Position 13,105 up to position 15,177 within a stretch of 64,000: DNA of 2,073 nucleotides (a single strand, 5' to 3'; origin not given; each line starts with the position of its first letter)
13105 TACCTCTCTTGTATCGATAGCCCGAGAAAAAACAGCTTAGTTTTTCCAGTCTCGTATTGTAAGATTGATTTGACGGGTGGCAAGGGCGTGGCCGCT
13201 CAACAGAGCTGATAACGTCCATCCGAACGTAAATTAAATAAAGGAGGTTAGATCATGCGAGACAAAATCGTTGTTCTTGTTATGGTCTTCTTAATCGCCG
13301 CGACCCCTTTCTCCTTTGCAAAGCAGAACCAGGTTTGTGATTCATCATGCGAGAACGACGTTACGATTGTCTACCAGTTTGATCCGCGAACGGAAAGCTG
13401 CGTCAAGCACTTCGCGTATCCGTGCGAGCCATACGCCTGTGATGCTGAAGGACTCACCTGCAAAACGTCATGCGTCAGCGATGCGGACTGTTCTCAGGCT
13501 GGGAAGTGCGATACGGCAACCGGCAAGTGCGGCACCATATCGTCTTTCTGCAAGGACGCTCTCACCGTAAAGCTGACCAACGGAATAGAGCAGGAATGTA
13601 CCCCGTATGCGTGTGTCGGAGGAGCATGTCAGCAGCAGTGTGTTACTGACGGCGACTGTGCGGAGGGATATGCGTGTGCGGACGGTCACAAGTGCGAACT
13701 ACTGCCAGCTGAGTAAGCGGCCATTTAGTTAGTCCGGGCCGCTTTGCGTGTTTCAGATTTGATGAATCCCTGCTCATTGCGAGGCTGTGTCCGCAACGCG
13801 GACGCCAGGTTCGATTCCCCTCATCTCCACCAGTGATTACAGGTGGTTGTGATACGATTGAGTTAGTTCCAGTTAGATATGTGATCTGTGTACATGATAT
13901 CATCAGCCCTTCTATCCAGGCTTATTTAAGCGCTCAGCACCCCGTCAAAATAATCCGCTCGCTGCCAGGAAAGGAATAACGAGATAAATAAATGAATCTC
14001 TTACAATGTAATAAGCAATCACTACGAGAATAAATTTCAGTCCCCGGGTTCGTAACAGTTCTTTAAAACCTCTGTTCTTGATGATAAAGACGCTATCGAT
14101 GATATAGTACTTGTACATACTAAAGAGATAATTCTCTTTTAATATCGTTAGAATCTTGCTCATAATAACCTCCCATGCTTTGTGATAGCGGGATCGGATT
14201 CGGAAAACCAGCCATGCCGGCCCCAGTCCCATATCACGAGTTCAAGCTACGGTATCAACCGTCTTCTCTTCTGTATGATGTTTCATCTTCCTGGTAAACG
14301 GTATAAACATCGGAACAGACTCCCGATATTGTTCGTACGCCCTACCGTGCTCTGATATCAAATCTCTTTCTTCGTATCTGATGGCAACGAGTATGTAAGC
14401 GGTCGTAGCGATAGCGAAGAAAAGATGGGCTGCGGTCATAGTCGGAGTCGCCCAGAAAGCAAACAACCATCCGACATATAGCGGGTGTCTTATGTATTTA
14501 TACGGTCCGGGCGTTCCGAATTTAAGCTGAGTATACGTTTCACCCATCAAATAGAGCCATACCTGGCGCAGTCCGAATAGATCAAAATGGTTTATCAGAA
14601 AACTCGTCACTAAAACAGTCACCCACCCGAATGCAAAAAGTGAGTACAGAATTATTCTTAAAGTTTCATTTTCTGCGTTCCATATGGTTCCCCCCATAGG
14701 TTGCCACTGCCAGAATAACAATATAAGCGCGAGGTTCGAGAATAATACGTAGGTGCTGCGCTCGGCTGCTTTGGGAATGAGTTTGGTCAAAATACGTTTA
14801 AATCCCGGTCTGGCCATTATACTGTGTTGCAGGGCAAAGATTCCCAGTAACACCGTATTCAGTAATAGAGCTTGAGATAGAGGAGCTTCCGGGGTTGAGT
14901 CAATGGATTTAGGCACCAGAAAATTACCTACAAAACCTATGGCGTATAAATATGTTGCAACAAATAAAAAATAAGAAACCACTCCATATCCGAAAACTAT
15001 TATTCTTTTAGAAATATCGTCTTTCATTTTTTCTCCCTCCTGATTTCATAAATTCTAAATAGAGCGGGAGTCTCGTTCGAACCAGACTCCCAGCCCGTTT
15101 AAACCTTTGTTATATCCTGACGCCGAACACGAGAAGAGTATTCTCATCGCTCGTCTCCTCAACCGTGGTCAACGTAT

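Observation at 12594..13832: tRNA-Ala followed by three nested copies of its 3' end, an integrase remnant and foreign cargo: stacked, decayed integrative elements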

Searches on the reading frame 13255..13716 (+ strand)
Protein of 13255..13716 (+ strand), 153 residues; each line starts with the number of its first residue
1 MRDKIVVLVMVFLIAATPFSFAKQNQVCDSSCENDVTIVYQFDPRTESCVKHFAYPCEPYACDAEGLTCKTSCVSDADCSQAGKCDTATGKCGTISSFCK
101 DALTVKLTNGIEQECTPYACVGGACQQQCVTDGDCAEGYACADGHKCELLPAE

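Call 8: search_protein_families(library=pfam, proteins=[window:13255-13716:+], max_evalue=0.01)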
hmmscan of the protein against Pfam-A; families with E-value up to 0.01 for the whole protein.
window:13255-13716:+ (153 aa): 0 families

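Call 36: search_protein_families(library=ncbifam, proteins=[window:13255-13716:+], max_evalue=0.01)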
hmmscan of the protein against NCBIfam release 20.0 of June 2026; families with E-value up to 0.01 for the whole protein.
window:13255-13716:+ (153 aa): 0 families

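Call 37: search_protein_families(library=padloc, proteins=[window:13255-13716:+], max_evalue=0.01)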
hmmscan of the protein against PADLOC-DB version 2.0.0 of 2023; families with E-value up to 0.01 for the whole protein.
window:13255-13716:+ (153 aa): 0 families

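Call 47: find_homologous_proteins(query=window:13255-13716:+, max_evalue=0.001)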
Query window:13255-13716:+ (153 aa): 6 proteins with E <= 0.001 among 7 candidates.
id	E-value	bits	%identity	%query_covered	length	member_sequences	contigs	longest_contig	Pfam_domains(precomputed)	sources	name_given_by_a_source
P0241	3.4e-91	322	92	100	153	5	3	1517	-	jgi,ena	-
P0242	2.7e-74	267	76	99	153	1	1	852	-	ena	-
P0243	6.7e-72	259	73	99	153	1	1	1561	-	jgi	jgi:hypothetical protein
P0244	2.2e-66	241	73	97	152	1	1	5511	-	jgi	jgi:hypothetical protein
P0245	1.6e-47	180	54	96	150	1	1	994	-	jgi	jgi:hypothetical protein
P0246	6.8e-32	129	54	75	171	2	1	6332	-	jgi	jgi:hypothetical protein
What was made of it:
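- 13255..13716 (+): Gene for a 153-aa secreted-type protein with 18 Cys; cargo of S2. A GC hairpin (13717-13742) plus T-rich tail follows. Only 6 homologue clusters in 5.8 billion proteins (call 47).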

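Call 48: find_encoding_contigs(protein=P0244, flank=6000, max_places=2)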
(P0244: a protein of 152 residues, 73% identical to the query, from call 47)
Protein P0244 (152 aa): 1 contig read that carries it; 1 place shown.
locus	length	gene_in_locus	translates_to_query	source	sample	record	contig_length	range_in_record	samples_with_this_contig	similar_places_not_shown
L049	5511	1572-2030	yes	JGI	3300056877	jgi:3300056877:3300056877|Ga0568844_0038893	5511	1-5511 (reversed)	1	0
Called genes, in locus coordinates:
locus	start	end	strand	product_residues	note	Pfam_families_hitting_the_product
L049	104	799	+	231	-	PF01925:TauE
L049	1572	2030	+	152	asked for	-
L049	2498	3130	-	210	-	-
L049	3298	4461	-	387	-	-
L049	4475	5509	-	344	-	?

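Call 49: find_encoding_contigs(protein=P0246, flank=7000, max_places=2)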
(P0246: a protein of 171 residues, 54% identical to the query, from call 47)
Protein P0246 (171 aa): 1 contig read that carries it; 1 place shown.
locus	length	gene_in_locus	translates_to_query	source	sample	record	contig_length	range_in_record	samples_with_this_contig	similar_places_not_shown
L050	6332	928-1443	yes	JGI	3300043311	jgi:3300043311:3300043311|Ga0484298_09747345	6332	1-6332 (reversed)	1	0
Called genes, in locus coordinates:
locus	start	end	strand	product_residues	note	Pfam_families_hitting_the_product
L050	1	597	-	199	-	?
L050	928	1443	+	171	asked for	-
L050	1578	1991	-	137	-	-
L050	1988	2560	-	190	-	-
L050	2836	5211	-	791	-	PF00749:tRNA-synt_1c, PF03950:tRNA-synt_1c_C, PF20974:tRNA-synt_1c_C2, PF02637:GatB_Yqey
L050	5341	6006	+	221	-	-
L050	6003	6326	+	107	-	PF01022:HTH_5 (weak), PF01047:MarR (weak), PF12802:MarR_2, PF12840:HTH_20 (weak), PF13601:HTH_34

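Call 50: find_encoding_contigs(protein=P0241, flank=3000, max_places=3)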
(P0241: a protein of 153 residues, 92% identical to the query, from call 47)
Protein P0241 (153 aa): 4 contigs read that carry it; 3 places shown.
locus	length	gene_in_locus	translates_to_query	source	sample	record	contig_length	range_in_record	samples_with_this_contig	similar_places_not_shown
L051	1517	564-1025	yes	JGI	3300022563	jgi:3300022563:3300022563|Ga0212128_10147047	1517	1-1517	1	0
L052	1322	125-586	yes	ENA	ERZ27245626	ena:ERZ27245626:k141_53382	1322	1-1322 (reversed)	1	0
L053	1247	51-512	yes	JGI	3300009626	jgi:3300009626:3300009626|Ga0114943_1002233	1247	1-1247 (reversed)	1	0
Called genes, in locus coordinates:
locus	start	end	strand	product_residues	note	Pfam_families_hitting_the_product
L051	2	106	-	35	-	?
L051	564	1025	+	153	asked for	-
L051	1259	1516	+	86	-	?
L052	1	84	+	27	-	?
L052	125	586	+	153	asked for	-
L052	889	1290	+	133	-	-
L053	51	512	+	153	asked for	-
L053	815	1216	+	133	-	-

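Call 66: find_encoding_contigs(protein=P0243, flank=3000, max_places=2)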
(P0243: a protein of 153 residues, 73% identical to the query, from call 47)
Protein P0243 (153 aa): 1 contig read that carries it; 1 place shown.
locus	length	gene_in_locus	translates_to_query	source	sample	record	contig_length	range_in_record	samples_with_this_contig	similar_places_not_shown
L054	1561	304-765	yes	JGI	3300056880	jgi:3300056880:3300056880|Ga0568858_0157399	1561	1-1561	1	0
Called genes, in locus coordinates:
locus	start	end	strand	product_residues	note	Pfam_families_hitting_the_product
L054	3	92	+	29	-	?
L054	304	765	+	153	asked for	-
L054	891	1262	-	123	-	PF13481:AAA_25 (weak)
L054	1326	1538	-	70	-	-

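Call 67: find_encoding_contigs(protein=P0242, flank=3000, max_places=2)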
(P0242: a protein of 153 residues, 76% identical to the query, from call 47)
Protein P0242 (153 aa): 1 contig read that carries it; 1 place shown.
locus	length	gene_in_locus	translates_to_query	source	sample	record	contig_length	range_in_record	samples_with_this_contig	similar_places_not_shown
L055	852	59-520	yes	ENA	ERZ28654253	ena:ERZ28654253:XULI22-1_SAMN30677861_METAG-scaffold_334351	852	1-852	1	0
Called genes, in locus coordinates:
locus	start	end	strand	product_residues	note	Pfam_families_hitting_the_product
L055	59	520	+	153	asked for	-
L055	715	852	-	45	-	?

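Call 68: find_encoding_contigs(protein=P0245, flank=3000, max_places=2)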
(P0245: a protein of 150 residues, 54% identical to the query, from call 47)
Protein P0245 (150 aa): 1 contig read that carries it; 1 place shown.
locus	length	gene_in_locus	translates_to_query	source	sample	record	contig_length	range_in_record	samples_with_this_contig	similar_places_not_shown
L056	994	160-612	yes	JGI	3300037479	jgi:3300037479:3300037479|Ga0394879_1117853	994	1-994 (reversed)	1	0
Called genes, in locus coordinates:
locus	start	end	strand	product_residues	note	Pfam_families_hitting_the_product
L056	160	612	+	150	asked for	-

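Call 79: search_protein_families(library=phrogs, proteins=[window:13255-13716:+], max_evalue=0.01)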
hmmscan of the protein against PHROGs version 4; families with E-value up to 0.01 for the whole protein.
window:13255-13716:+ (153 aa): 0 families

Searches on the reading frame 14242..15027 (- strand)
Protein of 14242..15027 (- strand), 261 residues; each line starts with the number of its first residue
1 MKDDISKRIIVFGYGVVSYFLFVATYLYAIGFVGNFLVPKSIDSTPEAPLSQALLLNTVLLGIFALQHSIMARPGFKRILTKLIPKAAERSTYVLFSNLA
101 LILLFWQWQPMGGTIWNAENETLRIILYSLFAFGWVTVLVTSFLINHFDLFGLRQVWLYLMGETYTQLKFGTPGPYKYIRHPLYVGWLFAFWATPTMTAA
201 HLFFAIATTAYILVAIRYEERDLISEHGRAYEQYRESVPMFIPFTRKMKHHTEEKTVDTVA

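Call 8: search_protein_families(library=pfam, proteins=[window:14242-15027:-], max_evalue=0.01)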
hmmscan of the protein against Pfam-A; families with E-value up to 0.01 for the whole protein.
window:14242-15027:- (261 aa): 3 families
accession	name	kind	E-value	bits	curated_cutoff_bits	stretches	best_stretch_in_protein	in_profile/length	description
PF04140.19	ICMT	-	9.5e-06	26.4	24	1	172-224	37-94/95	Isoprenylcysteine carboxyl methyltransferase (ICMT) family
PF04191.18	PEMT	-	5.9e-05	23.9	25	1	158-221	36-95/105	Phospholipid methyltransferase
PF07298.16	NnrU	-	0.00046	20.3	24.7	1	60-204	5-118/188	NnrU protein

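Call 36: search_protein_families(library=ncbifam, proteins=[window:14242-15027:-], max_evalue=0.01)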
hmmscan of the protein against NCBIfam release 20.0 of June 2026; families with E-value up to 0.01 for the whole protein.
window:14242-15027:- (261 aa): 3 families
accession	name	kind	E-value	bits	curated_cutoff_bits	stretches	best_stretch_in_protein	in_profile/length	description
NF045656.1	MeththiolMtaseMddA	equivalog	1e-101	339.2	270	1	7-243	2-238/238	methanethiol S-methyltransferase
NF040696.1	isopcys_mtase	equivalog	6.4e-05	22.9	160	1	170-243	112-188/190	protein-S-isoprenylcysteine O-methyltransferase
TIGR04571.1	LmtA_Leptospira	exception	0.0007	19.4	325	1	174-244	92-165/252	lipid A Kdo2 1-phosphate O-methyltransferase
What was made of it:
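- On MddA methanethiol S-methyltransferase (gene 14242-15027): NF045656: 339 bits against 270, residues 7-243 on profile positions 2-238 of 238 (call 36).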

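Call 37: search_protein_families(library=padloc, proteins=[window:14242-15027:-], max_evalue=0.01)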
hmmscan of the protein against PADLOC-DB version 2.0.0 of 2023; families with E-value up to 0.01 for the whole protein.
window:14242-15027:- (261 aa): 0 families

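Call 39: find_homologous_proteins(query=window:14242-15027:-, max_evalue=1e-20)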
Query window:14242-15027:- (261 aa): 8000 proteins with E <= 1e-20 among 8000 candidates; the best 120 are listed.
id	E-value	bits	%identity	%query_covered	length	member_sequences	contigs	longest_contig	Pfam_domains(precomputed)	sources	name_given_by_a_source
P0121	5.5e-159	546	93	100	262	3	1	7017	-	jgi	jgi:methanethiol S-methyltransferase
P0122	2.1e-157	540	92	100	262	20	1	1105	PF04140.20,PF04191.19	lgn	-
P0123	2.1e-153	527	90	100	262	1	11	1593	-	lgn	-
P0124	2.4e-147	507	87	100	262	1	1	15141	PF04140.20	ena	-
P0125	7.2e-146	503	84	100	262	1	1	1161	PF04140.20,PF04191.19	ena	-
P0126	1.6e-142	492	83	100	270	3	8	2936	PF04140.20,PF04191.19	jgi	jgi:protein-S-isoprenylcysteine O-methyltransferase Ste14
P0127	7.0e-141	486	82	100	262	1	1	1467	PF04140.20,PF04191.19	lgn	-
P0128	4.6e-139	480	81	100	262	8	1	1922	PF04140.20,PF04191.19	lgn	-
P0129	2.7e-138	478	80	100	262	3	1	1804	PF04140.20,PF04191.19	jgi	jgi:protein-S-isoprenylcysteine O-methyltransferase Ste14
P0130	1.1e-133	463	78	100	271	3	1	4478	PF04140.20,PF04191.19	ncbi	-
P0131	2.0e-132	459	77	100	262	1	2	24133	PF04191.19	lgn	-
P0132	3.7e-131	454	77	100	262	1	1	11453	PF04191.19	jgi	jgi:methanethiol S-methyltransferase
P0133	1.9e-113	396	69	94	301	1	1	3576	PF04140.20,PF07298.17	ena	-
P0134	2.3e-113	396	69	97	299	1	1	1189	PF07298.17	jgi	jgi:protein-S-isoprenylcysteine O-methyltransferase Ste14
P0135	4.4e-113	395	73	91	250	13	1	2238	PF04140.20,PF04191.19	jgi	jgi:protein-S-isoprenylcysteine O-methyltransferase Ste14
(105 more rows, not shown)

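Call 40: find_encoding_contigs(protein=P0121, flank=7000, max_places=2)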
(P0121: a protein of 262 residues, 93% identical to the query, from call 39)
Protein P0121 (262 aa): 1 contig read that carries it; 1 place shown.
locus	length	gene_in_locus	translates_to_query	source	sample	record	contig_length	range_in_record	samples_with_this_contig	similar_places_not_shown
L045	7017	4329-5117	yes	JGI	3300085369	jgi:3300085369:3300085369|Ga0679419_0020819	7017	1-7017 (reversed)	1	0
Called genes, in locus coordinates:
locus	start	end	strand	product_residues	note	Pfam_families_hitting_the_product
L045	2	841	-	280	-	?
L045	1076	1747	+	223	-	PF00834:Ribul_P_3_epim, PF01729:QRPTase_C (faint)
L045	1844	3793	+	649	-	PF00989:PAS (faint), PF13188:PAS_8, PF08448:PAS_4 (faint), PF00158:Sigma54_activat, PF14532:Sigma54_activ_2, PF00004:AAA (weak), PF07728:AAA_5, PF25601:AAA_lid_14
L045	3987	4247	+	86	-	-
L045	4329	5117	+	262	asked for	-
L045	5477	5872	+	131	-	-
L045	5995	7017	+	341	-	?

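Call 41: find_encoding_contigs(protein=P0124, flank=10000, max_places=2)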
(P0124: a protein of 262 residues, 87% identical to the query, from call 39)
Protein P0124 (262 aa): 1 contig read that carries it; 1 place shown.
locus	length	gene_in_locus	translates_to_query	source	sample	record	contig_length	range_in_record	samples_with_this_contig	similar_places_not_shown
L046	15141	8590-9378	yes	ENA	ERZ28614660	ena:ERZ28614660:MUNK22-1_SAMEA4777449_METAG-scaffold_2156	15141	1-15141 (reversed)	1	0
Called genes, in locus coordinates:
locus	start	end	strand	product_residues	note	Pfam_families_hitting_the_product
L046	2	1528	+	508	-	?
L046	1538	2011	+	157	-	-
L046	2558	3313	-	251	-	PF00005:ABC_tran, PF13304:AAA_21 (faint)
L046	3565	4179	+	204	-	PF13847:Methyltransf_31 (weak), PF08241:Methyltransf_11 (weak), PF13649:Methyltransf_25 (weak)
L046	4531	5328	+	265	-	PF06314:ADC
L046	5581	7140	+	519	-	PF02310:B12-binding (weak)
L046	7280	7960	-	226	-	-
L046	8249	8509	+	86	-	-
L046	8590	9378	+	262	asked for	PF04140:ICMT (weak)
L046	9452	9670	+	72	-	-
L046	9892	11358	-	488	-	PF00004:AAA, PF17862:AAA_lid_3 (weak)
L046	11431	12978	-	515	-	PF00682:HMGL-like, PF22617:HCS_D2, PF08502:LeuA_dimer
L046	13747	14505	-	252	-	PF01784:DUF34_NIF3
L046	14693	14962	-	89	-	PF04226:Transgly_assoc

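Call 42: find_encoding_contigs(protein=P0131, flank=10000, max_places=2)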
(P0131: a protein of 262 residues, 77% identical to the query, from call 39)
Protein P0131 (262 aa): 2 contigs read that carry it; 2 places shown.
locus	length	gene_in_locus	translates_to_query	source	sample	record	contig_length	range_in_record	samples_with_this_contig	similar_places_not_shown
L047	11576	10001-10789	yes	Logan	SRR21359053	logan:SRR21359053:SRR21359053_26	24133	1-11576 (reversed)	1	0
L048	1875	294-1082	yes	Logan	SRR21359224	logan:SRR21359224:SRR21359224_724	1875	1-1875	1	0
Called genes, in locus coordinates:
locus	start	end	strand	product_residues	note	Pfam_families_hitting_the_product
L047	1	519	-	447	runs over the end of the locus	PF01595:CNNM, PF00571:CBS (weak), PF03471:CorC_HlyC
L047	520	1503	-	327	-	PF00586:AIRS, PF02769:AIRS_C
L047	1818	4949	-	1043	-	PF00873:ACR_tran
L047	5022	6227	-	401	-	PF00364:Biotin_lipoyl (faint), PF25917:BSH_RND, PF25973:BSH_CzcB (weak), PF25876:HH_MFP_RND, PF25944:Beta-barrel_RND, PF25967:RND-MFP_C, PF25975:CzcB_C, PF25989:YknX_C, +1 more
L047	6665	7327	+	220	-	PF05362:Lon_C (weak), PF13541:ChlI, PF01078:Mg_chelatase (weak)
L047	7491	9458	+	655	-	PF08448:PAS_4 (faint), PF13188:PAS_8 (weak), PF13426:PAS_9 (weak), PF00158:Sigma54_activat, PF14532:Sigma54_activ_2, PF00004:AAA (weak), PF07728:AAA_5, PF25601:AAA_lid_14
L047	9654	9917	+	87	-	-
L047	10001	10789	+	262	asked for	PF04191:PEMT (weak)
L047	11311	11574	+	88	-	?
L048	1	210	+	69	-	?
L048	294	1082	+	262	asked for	PF04191:PEMT (weak)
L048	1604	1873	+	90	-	?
